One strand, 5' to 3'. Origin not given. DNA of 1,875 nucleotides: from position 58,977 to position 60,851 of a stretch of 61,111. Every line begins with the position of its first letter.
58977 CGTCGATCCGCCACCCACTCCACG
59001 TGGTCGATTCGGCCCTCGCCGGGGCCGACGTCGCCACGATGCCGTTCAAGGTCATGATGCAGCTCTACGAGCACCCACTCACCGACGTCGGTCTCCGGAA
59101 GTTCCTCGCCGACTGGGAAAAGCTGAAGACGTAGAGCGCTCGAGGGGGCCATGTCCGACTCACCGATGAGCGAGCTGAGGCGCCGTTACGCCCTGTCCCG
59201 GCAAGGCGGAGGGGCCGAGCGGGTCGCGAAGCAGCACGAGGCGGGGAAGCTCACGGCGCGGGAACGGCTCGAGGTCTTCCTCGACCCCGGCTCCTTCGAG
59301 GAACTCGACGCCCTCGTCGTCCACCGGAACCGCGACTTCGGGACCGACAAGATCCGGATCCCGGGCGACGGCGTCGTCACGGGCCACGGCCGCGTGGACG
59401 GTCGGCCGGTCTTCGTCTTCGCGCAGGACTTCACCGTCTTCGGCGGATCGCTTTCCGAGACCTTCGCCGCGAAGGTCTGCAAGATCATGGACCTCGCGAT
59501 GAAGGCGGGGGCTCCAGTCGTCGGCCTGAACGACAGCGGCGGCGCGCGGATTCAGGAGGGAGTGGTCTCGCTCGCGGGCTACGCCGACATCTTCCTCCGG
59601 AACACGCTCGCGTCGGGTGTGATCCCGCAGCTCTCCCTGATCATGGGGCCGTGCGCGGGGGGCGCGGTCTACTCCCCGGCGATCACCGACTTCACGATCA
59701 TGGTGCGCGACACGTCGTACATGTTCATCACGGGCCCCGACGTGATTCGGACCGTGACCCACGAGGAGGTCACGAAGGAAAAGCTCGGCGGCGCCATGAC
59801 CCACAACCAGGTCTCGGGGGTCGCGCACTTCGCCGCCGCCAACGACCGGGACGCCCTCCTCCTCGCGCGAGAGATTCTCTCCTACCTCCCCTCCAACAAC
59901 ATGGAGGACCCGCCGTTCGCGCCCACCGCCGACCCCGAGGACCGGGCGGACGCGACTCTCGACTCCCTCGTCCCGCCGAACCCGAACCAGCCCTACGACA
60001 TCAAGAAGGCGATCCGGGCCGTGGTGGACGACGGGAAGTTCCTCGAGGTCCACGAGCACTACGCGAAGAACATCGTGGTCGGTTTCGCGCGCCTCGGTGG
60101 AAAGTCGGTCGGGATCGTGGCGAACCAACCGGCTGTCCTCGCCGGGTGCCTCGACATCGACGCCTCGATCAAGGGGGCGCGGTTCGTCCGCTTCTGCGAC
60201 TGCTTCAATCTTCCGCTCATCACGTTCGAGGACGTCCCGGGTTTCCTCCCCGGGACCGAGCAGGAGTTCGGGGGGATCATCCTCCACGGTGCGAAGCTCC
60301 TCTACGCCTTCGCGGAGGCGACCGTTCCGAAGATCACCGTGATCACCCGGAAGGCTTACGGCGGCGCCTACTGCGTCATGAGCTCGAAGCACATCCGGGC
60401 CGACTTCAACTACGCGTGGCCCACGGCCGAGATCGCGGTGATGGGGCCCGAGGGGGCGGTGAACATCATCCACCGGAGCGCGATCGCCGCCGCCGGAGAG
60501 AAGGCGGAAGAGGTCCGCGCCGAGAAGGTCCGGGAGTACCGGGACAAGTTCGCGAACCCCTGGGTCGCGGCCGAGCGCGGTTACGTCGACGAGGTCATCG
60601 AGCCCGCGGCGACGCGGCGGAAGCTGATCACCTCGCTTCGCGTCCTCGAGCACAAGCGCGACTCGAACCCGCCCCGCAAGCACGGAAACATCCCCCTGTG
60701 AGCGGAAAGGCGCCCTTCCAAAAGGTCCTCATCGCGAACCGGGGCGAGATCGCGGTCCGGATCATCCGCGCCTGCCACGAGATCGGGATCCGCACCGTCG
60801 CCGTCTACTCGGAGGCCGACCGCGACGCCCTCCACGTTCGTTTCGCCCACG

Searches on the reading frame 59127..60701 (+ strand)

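Call 27: search_protein_families(library=pfam, proteins=[window:59127-60701:+], max_evalue=0.001)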
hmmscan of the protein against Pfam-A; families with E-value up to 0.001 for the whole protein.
window:59127-60701:+ (524 aa): 2 families
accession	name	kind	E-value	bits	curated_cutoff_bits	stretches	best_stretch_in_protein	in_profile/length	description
PF01039.27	Carboxyl_trans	-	1.6e-204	680.6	22.3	1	35-522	1-493/493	Carboxyl transferase domain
PF03255.19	ACCA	-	2.9e-10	40.3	23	1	343-461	129-242/310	Acetyl co-enzyme A carboxylase carboxyltransferase-like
